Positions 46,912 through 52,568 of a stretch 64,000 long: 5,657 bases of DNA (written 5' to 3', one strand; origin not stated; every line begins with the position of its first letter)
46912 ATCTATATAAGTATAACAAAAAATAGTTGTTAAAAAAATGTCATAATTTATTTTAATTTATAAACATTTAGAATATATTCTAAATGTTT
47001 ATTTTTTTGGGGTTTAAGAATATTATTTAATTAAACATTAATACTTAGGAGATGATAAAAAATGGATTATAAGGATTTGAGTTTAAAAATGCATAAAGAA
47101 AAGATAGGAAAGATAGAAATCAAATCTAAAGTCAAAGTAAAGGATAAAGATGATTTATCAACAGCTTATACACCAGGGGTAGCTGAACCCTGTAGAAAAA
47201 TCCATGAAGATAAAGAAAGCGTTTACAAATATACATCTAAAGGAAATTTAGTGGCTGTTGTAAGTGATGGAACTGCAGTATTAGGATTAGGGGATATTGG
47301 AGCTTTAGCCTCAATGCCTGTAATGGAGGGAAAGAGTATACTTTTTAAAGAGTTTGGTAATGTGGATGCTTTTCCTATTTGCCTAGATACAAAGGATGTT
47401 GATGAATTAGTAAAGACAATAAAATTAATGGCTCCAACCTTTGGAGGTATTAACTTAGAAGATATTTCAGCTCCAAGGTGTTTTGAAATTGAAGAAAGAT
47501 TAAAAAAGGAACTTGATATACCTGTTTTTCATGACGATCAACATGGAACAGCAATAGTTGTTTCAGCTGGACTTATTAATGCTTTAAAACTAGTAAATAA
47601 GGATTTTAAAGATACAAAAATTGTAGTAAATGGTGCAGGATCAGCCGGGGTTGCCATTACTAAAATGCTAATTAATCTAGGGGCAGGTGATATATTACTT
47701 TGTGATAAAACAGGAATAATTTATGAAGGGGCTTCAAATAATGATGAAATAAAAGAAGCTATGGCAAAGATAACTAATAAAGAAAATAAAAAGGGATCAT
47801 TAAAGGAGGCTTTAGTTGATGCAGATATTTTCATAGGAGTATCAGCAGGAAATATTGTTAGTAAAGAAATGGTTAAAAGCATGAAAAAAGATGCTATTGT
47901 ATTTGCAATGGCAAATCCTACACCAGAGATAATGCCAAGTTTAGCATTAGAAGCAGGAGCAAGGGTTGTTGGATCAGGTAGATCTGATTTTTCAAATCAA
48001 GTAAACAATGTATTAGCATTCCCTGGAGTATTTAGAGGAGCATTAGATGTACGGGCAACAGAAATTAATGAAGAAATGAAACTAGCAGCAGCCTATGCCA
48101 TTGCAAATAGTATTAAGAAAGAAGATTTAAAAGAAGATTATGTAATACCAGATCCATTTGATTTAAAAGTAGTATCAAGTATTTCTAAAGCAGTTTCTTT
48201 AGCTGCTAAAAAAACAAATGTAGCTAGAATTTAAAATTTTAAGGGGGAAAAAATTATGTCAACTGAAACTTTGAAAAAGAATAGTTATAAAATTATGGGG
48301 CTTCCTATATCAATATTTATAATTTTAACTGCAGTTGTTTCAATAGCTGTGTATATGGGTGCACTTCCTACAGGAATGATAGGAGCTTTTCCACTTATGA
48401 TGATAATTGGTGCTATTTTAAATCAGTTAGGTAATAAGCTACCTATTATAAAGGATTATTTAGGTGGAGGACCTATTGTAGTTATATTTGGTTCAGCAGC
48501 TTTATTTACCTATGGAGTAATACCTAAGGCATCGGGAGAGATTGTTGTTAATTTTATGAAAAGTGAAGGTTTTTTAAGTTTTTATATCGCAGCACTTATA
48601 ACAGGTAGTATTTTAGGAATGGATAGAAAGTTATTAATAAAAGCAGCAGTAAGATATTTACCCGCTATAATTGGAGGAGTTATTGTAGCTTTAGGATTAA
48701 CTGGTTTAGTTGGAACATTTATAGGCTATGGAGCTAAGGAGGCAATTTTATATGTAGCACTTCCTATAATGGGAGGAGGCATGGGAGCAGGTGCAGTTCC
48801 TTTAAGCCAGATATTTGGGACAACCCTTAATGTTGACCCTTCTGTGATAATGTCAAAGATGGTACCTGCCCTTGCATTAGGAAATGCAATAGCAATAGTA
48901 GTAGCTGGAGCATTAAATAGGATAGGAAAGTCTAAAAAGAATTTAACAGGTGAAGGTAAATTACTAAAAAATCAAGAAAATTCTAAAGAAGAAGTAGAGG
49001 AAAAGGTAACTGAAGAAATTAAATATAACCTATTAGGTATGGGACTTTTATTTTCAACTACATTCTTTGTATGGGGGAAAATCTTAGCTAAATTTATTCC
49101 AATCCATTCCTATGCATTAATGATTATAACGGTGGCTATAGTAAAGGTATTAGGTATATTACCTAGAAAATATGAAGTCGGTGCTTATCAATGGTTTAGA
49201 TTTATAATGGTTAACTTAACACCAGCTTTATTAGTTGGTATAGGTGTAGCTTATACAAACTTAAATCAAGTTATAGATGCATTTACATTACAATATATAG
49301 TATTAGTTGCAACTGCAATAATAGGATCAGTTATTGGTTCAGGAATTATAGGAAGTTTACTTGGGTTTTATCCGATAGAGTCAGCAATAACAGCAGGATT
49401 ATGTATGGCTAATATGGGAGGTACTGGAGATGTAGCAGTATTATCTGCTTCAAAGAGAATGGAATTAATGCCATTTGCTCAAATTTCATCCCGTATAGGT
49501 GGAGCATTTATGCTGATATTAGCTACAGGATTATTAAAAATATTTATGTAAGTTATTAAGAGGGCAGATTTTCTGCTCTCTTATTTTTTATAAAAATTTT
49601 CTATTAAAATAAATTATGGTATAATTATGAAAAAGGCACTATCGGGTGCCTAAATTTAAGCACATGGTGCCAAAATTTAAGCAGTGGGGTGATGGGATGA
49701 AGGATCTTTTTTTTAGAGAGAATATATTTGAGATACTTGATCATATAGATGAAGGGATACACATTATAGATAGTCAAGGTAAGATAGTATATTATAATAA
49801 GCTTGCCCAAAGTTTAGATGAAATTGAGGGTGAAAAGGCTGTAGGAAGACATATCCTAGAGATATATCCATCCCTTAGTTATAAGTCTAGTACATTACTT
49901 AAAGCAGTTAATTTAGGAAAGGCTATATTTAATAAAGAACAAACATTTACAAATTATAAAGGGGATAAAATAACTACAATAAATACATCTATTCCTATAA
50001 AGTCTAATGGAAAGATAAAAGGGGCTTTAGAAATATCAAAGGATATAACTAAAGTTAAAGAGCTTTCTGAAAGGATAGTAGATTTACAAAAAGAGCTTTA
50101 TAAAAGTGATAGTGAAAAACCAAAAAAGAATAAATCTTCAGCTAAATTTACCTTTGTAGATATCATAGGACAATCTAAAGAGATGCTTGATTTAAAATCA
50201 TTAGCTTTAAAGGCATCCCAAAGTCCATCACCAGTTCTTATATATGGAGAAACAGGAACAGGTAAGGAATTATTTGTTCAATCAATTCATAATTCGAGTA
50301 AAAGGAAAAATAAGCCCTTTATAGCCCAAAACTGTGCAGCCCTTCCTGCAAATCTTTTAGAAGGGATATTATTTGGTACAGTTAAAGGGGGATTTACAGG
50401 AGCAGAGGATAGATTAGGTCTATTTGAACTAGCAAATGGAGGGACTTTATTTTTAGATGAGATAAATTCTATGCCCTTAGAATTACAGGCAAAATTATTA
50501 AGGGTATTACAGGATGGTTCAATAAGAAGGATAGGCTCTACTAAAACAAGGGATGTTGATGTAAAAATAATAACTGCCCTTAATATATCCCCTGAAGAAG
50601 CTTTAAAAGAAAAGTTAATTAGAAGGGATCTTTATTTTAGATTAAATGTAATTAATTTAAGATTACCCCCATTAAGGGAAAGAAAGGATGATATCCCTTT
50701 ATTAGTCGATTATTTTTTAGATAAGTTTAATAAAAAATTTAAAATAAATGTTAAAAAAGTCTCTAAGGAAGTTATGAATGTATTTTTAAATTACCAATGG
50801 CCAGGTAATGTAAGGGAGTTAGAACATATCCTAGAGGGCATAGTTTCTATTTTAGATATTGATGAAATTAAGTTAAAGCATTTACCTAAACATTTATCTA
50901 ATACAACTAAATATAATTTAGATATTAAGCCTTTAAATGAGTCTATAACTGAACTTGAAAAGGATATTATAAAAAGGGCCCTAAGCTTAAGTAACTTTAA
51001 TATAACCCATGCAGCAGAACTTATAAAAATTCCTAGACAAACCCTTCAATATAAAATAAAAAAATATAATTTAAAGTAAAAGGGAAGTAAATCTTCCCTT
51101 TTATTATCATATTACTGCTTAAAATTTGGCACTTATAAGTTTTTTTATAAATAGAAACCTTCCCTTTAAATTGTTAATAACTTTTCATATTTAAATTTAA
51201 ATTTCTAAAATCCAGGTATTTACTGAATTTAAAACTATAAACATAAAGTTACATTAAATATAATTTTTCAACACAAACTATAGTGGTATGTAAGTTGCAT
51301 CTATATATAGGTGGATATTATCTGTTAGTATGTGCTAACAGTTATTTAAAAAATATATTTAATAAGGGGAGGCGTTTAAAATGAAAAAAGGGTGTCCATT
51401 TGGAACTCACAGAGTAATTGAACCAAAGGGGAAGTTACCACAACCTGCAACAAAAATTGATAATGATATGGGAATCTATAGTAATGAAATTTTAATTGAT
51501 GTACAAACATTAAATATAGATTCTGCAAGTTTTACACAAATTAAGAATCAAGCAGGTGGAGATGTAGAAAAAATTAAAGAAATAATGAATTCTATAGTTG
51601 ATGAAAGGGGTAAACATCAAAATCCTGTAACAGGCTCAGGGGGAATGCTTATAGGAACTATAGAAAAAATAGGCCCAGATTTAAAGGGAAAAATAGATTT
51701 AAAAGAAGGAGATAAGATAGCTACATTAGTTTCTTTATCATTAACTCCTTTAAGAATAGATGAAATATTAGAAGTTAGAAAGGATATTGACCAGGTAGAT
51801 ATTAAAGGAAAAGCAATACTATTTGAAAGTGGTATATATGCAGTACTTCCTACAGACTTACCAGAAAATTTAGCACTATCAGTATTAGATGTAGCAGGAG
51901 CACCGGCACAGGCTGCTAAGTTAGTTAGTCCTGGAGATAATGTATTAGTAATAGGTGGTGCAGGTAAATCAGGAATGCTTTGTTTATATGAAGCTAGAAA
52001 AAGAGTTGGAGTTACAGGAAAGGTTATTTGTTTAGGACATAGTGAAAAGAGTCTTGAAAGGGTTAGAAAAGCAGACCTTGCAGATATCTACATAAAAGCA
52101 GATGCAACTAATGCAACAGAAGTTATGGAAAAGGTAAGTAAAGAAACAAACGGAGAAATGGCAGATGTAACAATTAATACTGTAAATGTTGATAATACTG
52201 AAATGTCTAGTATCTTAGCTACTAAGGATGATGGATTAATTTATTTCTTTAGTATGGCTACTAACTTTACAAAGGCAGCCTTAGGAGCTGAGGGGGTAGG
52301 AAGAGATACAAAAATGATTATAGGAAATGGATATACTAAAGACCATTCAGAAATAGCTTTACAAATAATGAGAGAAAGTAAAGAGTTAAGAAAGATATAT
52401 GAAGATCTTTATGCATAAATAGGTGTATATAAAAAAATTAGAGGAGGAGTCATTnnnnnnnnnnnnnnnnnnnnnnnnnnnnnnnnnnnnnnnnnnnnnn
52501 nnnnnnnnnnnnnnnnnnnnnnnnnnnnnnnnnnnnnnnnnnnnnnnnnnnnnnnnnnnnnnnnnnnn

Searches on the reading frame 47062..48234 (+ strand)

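Call 42: search_protein_families(library=pfam, proteins=[window:47062-48234:+], max_evalue=0.00001)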
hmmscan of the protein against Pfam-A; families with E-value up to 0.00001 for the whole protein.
window:47062-48234:+ (390 aa): 2 families
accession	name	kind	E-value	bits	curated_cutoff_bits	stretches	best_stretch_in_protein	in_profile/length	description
PF00390.24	malic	-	2.9e-34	118.9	23.1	1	17-148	3-182/182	Malic enzyme, N-terminal domain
PF03949.21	Malic_M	-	2.4e-25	89.8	23.5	1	162-382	3-253/258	Malic enzyme, NAD binding domain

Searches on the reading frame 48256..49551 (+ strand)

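Call 42: search_protein_families(library=pfam, proteins=[window:48256-49551:+], max_evalue=0.00001)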
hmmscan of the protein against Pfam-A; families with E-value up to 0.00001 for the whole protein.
window:48256-49551:+ (431 aa): 1 family
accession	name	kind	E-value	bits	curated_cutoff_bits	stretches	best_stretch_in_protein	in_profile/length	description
PF03390.20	2HCT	-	1.9e-160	534.5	26.2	1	13-424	1-414/415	2-hydroxycarboxylate transporter family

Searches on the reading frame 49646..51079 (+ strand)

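Call 42: search_protein_families(library=pfam, proteins=[window:49646-51079:+], max_evalue=0.00001)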
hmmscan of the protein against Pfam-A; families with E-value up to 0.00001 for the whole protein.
window:49646-51079:+ (477 aa): 8 families
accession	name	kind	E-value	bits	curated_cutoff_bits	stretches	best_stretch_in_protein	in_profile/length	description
PF00158.32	Sigma54_activat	-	1.1e-62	211.1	20.2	1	173-338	1-167/168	Sigma-54 interaction domain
PF25601.1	AAA_lid_14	-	1.4e-26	92.6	27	1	344-422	1-79/87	AAA+ ATPase lid domain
PF14532.12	Sigma54_activ_2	-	6.7e-20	72.2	25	1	174-343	1-138/138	Sigma-54 interaction domain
PF02954.25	HTH_8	-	3.3e-12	46.4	22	1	434-474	2-42/42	Bacterial regulatory protein, Fis family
PF08448.16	PAS_4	-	9.3e-10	39.2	23.1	1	31-138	1-109/110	PAS fold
PF07728.20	AAA_5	-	7e-07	29.8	22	1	196-327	1-138/139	AAA domain (dynein-related subfamily)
PF13426.13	PAS_9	-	1.3e-06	29.1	27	1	36-136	2-103/103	PAS domain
PF00989.32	PAS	-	3e-06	27.7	22.6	0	29-103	5-81/113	PAS fold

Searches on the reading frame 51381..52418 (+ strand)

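Call 62: search_protein_families(library=pfam, proteins=[window:51381-52418:+], max_evalue=0.00001)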
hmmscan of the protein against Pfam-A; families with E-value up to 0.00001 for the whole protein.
window:51381-52418:+ (345 aa): 1 family
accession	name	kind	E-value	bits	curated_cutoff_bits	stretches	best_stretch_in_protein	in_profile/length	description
PF00107.32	ADH_zinc_N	-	2.5e-07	31.1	31.8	1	206-293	10-91/129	Zinc-binding dehydrogenase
